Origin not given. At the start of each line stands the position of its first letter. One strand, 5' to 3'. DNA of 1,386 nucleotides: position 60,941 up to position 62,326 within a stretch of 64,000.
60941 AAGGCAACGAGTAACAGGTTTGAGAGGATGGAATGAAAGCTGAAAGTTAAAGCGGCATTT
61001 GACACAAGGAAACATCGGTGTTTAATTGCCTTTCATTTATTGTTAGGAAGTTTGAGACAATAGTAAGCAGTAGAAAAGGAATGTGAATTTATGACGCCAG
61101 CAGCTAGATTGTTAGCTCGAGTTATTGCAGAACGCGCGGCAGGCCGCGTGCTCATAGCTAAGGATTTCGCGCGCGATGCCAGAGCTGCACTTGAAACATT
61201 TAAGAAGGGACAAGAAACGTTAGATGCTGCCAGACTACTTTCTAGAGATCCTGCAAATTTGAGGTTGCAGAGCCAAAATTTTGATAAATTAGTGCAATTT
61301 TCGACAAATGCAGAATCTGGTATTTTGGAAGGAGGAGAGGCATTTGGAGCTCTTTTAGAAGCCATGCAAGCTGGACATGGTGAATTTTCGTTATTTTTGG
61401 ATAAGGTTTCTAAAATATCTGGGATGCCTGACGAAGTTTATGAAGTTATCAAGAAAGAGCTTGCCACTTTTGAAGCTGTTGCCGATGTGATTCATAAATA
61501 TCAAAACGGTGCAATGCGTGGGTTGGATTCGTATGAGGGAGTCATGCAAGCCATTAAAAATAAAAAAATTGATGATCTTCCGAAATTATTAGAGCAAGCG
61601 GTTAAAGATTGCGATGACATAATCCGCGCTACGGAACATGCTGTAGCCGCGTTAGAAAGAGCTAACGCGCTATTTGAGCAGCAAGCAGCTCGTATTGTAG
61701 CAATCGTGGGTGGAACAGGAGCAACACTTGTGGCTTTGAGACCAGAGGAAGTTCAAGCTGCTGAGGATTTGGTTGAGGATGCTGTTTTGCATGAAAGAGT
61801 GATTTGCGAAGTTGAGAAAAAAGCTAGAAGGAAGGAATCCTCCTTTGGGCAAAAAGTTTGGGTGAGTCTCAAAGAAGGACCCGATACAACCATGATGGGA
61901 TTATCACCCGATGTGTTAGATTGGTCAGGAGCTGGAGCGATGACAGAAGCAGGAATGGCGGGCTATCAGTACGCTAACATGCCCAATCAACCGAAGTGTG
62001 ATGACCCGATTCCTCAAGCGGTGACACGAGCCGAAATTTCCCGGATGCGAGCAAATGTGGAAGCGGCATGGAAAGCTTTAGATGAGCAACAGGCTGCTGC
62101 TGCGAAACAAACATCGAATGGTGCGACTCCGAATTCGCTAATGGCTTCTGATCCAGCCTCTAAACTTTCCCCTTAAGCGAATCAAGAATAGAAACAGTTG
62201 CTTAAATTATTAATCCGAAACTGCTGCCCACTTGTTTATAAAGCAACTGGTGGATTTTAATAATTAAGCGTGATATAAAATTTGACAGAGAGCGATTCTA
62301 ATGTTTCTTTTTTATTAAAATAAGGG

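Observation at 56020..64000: Six-gene family of Ala-rich helical proteins related only at their ends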

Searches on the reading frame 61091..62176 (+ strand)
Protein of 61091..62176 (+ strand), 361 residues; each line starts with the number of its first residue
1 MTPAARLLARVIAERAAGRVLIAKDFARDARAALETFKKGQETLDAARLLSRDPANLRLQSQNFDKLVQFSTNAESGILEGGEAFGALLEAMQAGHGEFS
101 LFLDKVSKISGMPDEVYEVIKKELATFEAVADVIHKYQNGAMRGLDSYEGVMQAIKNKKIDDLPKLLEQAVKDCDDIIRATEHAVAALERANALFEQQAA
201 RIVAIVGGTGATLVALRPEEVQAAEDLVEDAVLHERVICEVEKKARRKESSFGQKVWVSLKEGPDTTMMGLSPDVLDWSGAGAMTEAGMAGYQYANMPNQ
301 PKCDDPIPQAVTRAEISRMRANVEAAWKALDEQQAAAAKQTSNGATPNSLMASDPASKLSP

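Call 6: search_protein_families(library=pfam, proteins=[window:61091-62176:+], max_evalue=1)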
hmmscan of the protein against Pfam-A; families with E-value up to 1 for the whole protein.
window:61091-62176:+ (361 aa): 5 families
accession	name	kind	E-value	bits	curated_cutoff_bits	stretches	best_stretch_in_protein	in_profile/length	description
PF19753.4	DUF6240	-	0.016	15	26.6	1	55-180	19-137/276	Family of unknown function (DUF6240)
PF01580.24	FtsK_SpoIIIE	-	0.025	14.5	24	1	159-209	86-137/221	FtsK/SpoIIIE family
PF02734.22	Dak2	-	0.031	14.6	27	1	145-199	100-155/174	DAK2 domain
PF24740.1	DUF7691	-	0.16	12.5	27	0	282-339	115-174/204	Domain of unknown function (DUF7691)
PF09903.14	DUF2130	-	0.18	11.5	26.7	0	23-64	193-232/255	Uncharacterized protein conserved in bacteria (DUF2130)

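Call 7: search_protein_families(library=ncbifam, proteins=[window:61091-62176:+], max_evalue=1)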
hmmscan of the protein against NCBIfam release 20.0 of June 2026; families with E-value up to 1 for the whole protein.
window:61091-62176:+ (361 aa): 1 family
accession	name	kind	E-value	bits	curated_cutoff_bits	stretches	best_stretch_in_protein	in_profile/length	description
NF004871.0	PRK06228.1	equivalog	0.0098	15.7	135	0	150-190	81-121/133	F0F1 ATP synthase subunit epsilon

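Call 9: find_encoding_contigs(protein=window:61091-62176:+, flank=10000, max_places=6)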
Protein window:61091-62176:+ (361 aa): no gene with exactly this product is on record in the collection.

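Call 10: find_related_loci(query=window:61091-62176:+, collection=genome_contigs, flank=10000)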
Query window:61091-62176:+ (361 aa) in genome_contigs; peptide patterns used: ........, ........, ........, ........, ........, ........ (x = any residue, [..] = any of these).
250 stretches matched a pattern, but none encodes a relative of the query by tblastn (E <= 1e-3).

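Call 12: find_homologous_proteins(query=window:61091-62176:+, max_evalue=0.01)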
Query window:61091-62176:+ (361 aa): 4 proteins with E <= 0.01 among 8000 candidates.
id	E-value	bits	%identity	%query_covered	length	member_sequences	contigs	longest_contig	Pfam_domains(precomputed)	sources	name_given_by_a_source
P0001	1.7e-204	696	90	100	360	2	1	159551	-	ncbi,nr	ncbi:MAG: hypothetical protein K1X66_08110 [Verrucomicrobiae bacterium]|nr:hypothetical protein [Ver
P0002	6.9e-91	323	52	90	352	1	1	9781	-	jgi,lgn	jgi:hypothetical protein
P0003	2.5e-87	311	49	98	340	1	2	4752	-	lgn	-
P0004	4.4e-78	281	45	91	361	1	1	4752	-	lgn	-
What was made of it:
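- Call 12 found four D relatives.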

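Call 13: find_encoding_contigs(protein=P0001, flank=10000, max_places=4)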
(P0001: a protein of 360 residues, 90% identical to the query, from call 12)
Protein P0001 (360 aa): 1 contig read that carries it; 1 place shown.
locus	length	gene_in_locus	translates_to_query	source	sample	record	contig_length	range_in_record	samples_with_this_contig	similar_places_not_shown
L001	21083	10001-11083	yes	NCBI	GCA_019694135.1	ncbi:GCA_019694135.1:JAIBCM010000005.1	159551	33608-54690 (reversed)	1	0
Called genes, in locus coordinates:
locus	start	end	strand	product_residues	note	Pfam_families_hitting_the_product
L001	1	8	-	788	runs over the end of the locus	PF13517:FG-GAP_3 (faint), PF01839:FG-GAP (faint)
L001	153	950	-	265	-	PF03437:BtpA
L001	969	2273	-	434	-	PF11013:DUF2851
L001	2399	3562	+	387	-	PF00089:Trypsin, PF13365:Trypsin_2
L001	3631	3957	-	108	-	-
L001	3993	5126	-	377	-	PF01979:Amidohydro_1 (faint)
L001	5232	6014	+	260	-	-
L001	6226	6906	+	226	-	-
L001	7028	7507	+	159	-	-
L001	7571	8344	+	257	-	PF13489:Methyltransf_23 (weak), PF08241:Methyltransf_11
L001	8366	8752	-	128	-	-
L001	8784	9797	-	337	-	PF04055:Radical_SAM, PF11946:DUF3463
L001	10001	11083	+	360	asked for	-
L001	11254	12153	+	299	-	-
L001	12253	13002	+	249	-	PF20772:TACO1_YebC_N, PF01709:Transcrip_reg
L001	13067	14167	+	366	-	PF05222:AlaDh_PNT_N, PF01262:AlaDh_PNT_C, PF07992:Pyr_redox_2 (weak), PF00070:Pyr_redox (weak), PF02826:2-Hacid_dh_C (weak)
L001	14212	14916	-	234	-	PF24481:CT398_CC, PF02591:Zn_ribbon_9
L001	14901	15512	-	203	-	PF00677:Lum_binding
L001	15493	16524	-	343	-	PF00383:dCMP_cyt_deam_1, PF14437:MafB19-deam, PF01872:RibD_C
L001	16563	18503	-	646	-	PF13176:TPR_7 (faint), PF13424:TPR_12 (weak), PF13432:TPR_16, PF14559:TPR_19, PF00515:TPR_1 (weak), PF07719:TPR_2 (weak), PF13432:TPR_16 (weak), PF13414:TPR_11 (weak), +8 more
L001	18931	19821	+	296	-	PF02517:Rce1-like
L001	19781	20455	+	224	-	PF00156:Pribosyltran (weak)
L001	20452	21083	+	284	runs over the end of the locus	PF17848:Zn_ribbon_ACC, PF01039:Carboxyl_trans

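Call 14: find_encoding_contigs(protein=P0002, flank=10000, max_places=4)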
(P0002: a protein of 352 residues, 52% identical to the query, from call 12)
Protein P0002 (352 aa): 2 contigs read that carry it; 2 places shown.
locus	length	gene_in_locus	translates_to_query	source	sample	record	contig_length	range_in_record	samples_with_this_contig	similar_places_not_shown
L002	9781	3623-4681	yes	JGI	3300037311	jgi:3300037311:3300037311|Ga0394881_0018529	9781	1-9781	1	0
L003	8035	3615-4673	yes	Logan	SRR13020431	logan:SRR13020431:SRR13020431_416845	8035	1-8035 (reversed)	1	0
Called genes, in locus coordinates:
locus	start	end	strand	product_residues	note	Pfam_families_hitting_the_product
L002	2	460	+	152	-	?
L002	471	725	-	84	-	-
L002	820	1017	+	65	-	-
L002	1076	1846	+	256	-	PF13489:Methyltransf_23, PF08241:Methyltransf_11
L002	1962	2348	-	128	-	-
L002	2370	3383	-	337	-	PF04055:Radical_SAM, PF11946:DUF3463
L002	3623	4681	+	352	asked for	-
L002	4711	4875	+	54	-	-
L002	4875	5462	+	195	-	-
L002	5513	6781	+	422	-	-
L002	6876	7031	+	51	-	-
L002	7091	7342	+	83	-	-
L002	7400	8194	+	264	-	PF20772:TACO1_YebC_N, PF01709:Transcrip_reg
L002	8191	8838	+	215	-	PF14681:UPRTase, PF00156:Pribosyltran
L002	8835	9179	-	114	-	PF01521:Fe-S_biosyn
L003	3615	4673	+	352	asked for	-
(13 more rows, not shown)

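Call 15: find_encoding_contigs(protein=P0003, flank=10000, max_places=4)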
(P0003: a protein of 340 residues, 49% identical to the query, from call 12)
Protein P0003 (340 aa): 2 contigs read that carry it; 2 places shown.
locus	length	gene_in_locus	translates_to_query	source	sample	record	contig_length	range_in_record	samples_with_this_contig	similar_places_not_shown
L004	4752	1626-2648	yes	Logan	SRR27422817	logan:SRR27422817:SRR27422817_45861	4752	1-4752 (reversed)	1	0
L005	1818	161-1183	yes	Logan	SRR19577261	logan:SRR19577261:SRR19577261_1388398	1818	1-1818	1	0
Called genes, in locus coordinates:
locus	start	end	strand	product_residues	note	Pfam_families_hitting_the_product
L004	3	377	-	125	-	?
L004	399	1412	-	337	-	PF04055:Radical_SAM, PF11946:DUF3463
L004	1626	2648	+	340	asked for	-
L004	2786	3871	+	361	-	-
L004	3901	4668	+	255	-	-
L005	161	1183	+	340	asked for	-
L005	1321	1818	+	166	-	?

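Call 20: search_solved_structures(query=A1, max_evalue=10)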
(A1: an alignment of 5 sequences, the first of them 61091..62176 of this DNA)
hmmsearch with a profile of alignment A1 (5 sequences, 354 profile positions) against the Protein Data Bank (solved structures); distinct sequences matched with E-value up to 10: 18.
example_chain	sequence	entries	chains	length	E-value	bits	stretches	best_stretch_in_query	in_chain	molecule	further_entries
7v6p_A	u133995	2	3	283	0.14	14.5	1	19-164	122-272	Isoform 2 of Nuclear autoantigenic sperm protein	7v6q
9ya0_FA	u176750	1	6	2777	0.16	14.4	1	74-184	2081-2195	FLM1, TGME49_271780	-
8sdj_A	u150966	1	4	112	0.17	14.3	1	31-114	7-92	Pyrin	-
8xuq_A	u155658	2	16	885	0.19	14.2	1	79-172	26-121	NRC2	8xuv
7v1m_G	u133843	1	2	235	0.24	13.8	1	21-167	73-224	Isoform 2 of Nuclear autoantigenic sperm protein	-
7v1k_A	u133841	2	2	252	0.24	13.8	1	21-173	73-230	Isoform 2 of Nuclear autoantigenic sperm protein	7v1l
5ziy_A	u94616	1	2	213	0.4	13.1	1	139-193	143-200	Flagellar hook-associated protein 3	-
9fp6_A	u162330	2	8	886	0.44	12.9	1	80-159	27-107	NRC2a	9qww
9eul_A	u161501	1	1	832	0.45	12.9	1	105-204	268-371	GP-PDE domain-containing protein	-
9euf_B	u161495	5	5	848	0.47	12.8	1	105-204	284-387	GP-PDE domain-containing protein | ORF58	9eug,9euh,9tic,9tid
8rfh_A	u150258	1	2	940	0.48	12.8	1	80-159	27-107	NRC2a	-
5umb_A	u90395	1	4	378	0.82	12.1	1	88-177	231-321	Chaperone DnaK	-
8d1p_A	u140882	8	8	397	0.9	11.9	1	88-177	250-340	Chaperone DnaK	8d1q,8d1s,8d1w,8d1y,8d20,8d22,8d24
1is1_A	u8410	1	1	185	1.3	11.4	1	110-179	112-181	RIBOSOME RECYCLING FACTOR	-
7c3k_A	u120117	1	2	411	2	10.8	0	72-121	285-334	Immunity-related GTPase family member b10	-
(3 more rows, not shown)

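Call 25: predict_structure(alignment_id=A1)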
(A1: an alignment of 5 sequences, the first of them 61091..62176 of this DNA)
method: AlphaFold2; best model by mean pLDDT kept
length: 361 residues; sequences in the alignment: 5
mean_pLDDT: 64.5   pTM: 0.47
mean pLDDT of the five models: 64.5, 63.0, 60.5, 58.8, 57.5
residues with pLDDT >= 90: 7; 70-90: 150; 50-70: 120; < 50: 84
segments of 3 or more residues with pLDDT < 50: 207-216, 252-298, 340-361
pLDDT, mean of each block of 10 residues (from residue 1): 51 64 77 86 88 81 85 84 79 72 68 70 76 71 82 89 89 85 80 68 50 43 59 62 59 46 40 42 40 44 54 58 61 60 33 30 38
secondary structure, 60 per line:
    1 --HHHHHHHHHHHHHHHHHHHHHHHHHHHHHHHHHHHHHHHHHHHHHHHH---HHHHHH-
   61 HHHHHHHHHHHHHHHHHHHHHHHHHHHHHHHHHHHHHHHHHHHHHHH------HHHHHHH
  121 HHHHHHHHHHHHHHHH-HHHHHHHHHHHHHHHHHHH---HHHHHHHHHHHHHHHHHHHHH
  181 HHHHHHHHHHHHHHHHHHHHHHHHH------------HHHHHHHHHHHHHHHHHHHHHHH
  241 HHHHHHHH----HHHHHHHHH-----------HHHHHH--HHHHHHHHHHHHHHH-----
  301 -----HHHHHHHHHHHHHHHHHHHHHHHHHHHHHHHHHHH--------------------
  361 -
elements in order: H3-50 H54-59 H61-107 H114-136 H138-156 H160-205 H218-248 H253-261 H273-278 H281-295 H306-340
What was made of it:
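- On ClyA/HlyE-type alpha-PFT: The D model has four helices of about 45 residues and places the Gly-rich patch at a turn (call 25).
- Closest known: Encapsulin cargo-loading peptides and microcompartment encapsulation peptides. Different: The N-terminal helix continues into the bundle in the D model (call 25).
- Checked: The middle of D is predicted as a helical bundle rather than a canonical coiled coil (call 25).
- The AlphaFold2 model of D shows four helices of about 45 residues, with the Gly-rich patch (207-216) at the turn before the next helix (call 25).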

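Call 28: fold_search(model_id=the predicted structure, library=pdb)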
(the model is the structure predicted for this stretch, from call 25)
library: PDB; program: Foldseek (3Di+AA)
matches with E <= 10: 650; with E <= 0.001: 0
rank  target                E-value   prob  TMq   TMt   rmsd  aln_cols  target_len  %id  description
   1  7x8v_A                9.1e-03  1.00  0.31  0.53   6.9       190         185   10  Cooperative regulation of PBI1 and MAPKs controls WRKY45 transcription factor in rice immunity (released 2022-04-06)
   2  7x8v_E                1.4e-02  1.00  0.31  0.53   7.0       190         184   10  Cooperative regulation of PBI1 and MAPKs controls WRKY45 transcription factor in rice immunity (released 2022-04-06)
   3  8gl3                  2.8e-02  1.00  0.43  0.76   3.8       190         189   14  De novo design of monomeric helical bundles for pH-controlled membrane lysis (released 2023-09-06)
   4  4phq_C                6.9e-02  0.84  0.22  0.26  22.9       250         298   15  ClyA CC6/264 ox (6-303) (released 2014-09-24)
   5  8to0_g                7.2e-02  0.77  0.24  0.23  39.9       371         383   13  48-nm repeating structure of doublets from mouse sperm flagella (released 2023-11-01)
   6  4uos                  7.5e-02  0.99  0.28  0.44   8.1       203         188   11  Thermodynamic hyperstability in parametrically designed helical bundles (released 2014-11-05)
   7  8iyj_A1               8.2e-02  0.51  0.19  0.19  40.9       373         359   11  Cryo-EM structure of the 48-nm repeat doublet microtubule from mouse sperm (released 2023-07-05)
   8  8to0_j                8.2e-02  0.28  0.15  0.15  41.6       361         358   14  48-nm repeating structure of doublets from mouse sperm flagella (released 2023-11-01)
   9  9cpc_3E               8.6e-02  0.75  0.23  0.22  39.4       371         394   12  Atomic model of porcine brain ventricles cilia doublet microtubule (48-nm periodicity) (released 2024-10-23)
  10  7xge_G                9.8e-02  0.96  0.21  0.38   8.7       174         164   17  Crystal structure of MCL-1 in complex with computationally designed inhibitor protein (released 2022-07-20)
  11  2wcd_A                1.1e-01  0.44  0.15  0.18  31.9       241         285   14  Crystal structure of the assembled cytolysin A pore (released 2009-05-05)
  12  8bsa_A                1.2e-01  0.90  0.21  0.39  12.2       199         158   11  Vc1313-LBD bound to D-arginine (released 2023-06-07)
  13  9cpb_5M               1.2e-01  0.41  0.19  0.18  39.3       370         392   12  Atomic model of bovine Fallopian tube cilia doublet microtubule (48-nm periodicity) (released 2024-10-30)
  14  1qoy                  1.3e-01  0.72  0.21  0.25  27.1       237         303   13  E.coli Hemolysin E (HlyE, ClyA, SheA) (released 2000-01-23)
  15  7xge_A                1.3e-01  0.94  0.23  0.40   8.7       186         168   17  Crystal structure of MCL-1 in complex with computationally designed inhibitor protein (released 2022-07-20)
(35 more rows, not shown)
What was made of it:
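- Closest known: ClyA-family alpha-pore-forming toxins. Different: Foldseek E is 0.07 or worse and TM-score 0.25 or lower (call 28).
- ClyA, AhlC and SmhA recur among the weak Foldseek hits (E 0.07-0.25; call 28). All Foldseek hits have E>0.009 and TM-scores of 0.15-0.3, mixed with designed helical bundles and microtubule inner proteins (call 28). ClyA, AhlC and SmhA appear among the best, though weak, fold matches (call 28).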

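Call 42: search_protein_representatives(alignment_id=A1)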
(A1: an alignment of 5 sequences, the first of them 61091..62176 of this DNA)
Query: 5 sequences, 354 profile positions. Proteins with E-value up to 0.001 (for the whole library): 5; up to 1e-10: 4; up to 1e-30: 3. The best 5 are listed.
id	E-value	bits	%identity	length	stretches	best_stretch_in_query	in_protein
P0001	9.3e-185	630.3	-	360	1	1-354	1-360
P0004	1.5e-176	603.3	-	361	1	4-354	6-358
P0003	1.0e-165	567.7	-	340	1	1-338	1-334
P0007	6.2e-19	84.9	-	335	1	5-219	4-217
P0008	4.3e-09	52.5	-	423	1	3-202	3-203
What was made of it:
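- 61091..62176 (+): Member D, 361 aa. N-helix at 61091-61147, variable four-helix bundle (aa 3-205), central motif '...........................' at 61694-61774, second Gly-rich region at 61877-61966, W-helix '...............' at 62042-62086, tail at 62087-62173. Only 5 hits among 1.84 billion representatives (call 42).
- Call 42 found two more (P0007, P0008).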

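Call 44: find_encoding_contigs(protein=P0007, flank=10000, max_places=4)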
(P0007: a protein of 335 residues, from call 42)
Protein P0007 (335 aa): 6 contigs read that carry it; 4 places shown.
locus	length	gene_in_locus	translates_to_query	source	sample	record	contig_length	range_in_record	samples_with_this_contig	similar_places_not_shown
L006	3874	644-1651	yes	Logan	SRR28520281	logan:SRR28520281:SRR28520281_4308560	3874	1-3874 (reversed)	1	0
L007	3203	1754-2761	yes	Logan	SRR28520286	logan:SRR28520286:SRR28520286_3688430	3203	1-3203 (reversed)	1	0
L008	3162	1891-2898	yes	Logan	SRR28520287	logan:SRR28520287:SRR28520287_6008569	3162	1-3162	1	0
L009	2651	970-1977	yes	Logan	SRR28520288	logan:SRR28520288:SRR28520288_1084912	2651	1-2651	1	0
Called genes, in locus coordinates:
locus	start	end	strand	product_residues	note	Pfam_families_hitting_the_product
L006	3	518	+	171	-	?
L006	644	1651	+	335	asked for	-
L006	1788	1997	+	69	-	PF02597:ThiS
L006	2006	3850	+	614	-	PF08439:Peptidase_M3_N, PF01432:Peptidase_M3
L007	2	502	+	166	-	?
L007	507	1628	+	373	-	PF04055:Radical_SAM, PF06968:BATS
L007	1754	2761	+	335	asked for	-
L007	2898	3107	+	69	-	PF02597:ThiS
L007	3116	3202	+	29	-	?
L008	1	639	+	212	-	?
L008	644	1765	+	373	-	PF04055:Radical_SAM, PF06968:BATS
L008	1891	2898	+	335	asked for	-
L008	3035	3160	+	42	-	?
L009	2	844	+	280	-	?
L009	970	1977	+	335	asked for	-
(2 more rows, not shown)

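Call 45: find_encoding_contigs(protein=P0008, flank=10000, max_places=4)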
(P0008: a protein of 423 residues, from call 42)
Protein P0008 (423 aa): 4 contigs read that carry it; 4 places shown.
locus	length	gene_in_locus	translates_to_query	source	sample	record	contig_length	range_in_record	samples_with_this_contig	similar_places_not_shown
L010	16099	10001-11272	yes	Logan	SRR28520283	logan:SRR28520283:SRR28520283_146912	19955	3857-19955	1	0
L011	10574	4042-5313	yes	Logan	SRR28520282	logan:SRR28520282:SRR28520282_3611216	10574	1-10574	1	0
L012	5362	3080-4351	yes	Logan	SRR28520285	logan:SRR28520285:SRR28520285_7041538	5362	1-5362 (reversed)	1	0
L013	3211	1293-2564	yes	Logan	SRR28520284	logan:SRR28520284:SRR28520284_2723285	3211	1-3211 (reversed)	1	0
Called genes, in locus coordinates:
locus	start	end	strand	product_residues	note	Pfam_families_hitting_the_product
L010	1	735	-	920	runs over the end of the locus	PF03176:MMPL, PF02355:SecD_SecF_C (weak), PF03176:MMPL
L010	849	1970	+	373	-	PF25270:Khk, PF00294:PfkB (faint)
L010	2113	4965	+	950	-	PF00082:Peptidase_S8, PF03160:Calx-beta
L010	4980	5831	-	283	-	PF13519:VWA_2, PF13768:VWA_3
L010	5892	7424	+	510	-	PF05362:Lon_C (weak), PF13541:ChlI, PF01078:Mg_chelatase, PF00158:Sigma54_activat (faint), PF07728:AAA_5, PF00493:MCM (weak), PF13335:Mg_chelatase_C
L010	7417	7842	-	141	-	PF03745:DUF309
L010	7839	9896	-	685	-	PF03190:Thioredox_DsbH, PF13098:Thioredoxin_2 (faint), PF13899:Thioredoxin_7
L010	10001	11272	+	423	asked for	-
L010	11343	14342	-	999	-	PF08471:Ribonuc_red_2_N, PF02867:Ribonuc_red_lgC, PF12637:TSCPD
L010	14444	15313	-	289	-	PF01048:PNP_UDP_1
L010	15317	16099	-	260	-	?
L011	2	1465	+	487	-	?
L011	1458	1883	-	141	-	PF03745:DUF309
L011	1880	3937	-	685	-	PF03190:Thioredox_DsbH, PF13098:Thioredoxin_2 (faint), PF13899:Thioredoxin_7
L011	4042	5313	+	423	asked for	-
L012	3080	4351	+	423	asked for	-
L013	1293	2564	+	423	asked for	-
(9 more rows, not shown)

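Call 46: find_related_loci(query=A1, collection=metagenome_contigs, flank=10000)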
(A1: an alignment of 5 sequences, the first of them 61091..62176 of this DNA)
Query A1 (361 aa) in metagenome_contigs; peptide patterns used: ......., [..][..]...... (x = any residue, [..] = any of these).
600 stretches matched a pattern, but none encodes a relative of the query by tblastn (E <= 1e-3).

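Call 47: find_related_loci(query=A1, collection=viral_contigs, flank=5000)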
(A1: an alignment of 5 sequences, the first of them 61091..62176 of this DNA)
Query A1 (361 aa) in viral_contigs; peptide patterns used: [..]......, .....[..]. (x = any residue, [..] = any of these).
229 stretches matched a pattern, but none encodes a relative of the query by tblastn (E <= 1e-3).

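Call 60: find_homologous_proteins(query=A2, max_evalue=1)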
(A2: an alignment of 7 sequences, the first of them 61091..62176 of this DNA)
Query A2 (7 sequences) (361 aa, profile of the alignment): 5 proteins with E <= 1 among 8000 candidates.
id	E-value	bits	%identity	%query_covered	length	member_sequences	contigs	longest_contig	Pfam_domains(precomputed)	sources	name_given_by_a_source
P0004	1.3e-147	510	45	91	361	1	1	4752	-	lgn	-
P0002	2.5e-144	499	52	90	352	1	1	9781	-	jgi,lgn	jgi:hypothetical protein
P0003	4.6e-136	472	49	98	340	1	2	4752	-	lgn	-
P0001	2.1e-133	463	90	100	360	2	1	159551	-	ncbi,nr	ncbi:MAG: hypothetical protein K1X66_08110 [Verrucomicrobiae bacterium]|nr:hypothetical protein [Ver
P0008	1.3e-102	362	22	24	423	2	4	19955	-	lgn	-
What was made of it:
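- Call 60 found nothing new.
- Tried and rejected: A profile of D+A+P0007+P0008 against 5.8 billion proteins found no new member (call 60).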

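Call 70: search_solved_structures(query=L001:11254-12150:+, max_evalue=10)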
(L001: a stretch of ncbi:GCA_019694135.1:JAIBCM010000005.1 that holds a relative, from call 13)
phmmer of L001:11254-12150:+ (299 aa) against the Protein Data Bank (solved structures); distinct sequences matched with E-value up to 10: 4.
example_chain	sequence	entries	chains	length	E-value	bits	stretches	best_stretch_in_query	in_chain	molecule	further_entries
5ov6_A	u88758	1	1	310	0.98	12.6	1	65-193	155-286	Porphobilinogen deaminase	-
5ov4_A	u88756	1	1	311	0.99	12.6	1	65-193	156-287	Porphobilinogen deaminase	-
5ov5_A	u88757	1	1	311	0.99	12.6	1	65-193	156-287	Porphobilinogen deaminase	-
4mlq_A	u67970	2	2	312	1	12.6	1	65-193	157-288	Porphobilinogen deaminase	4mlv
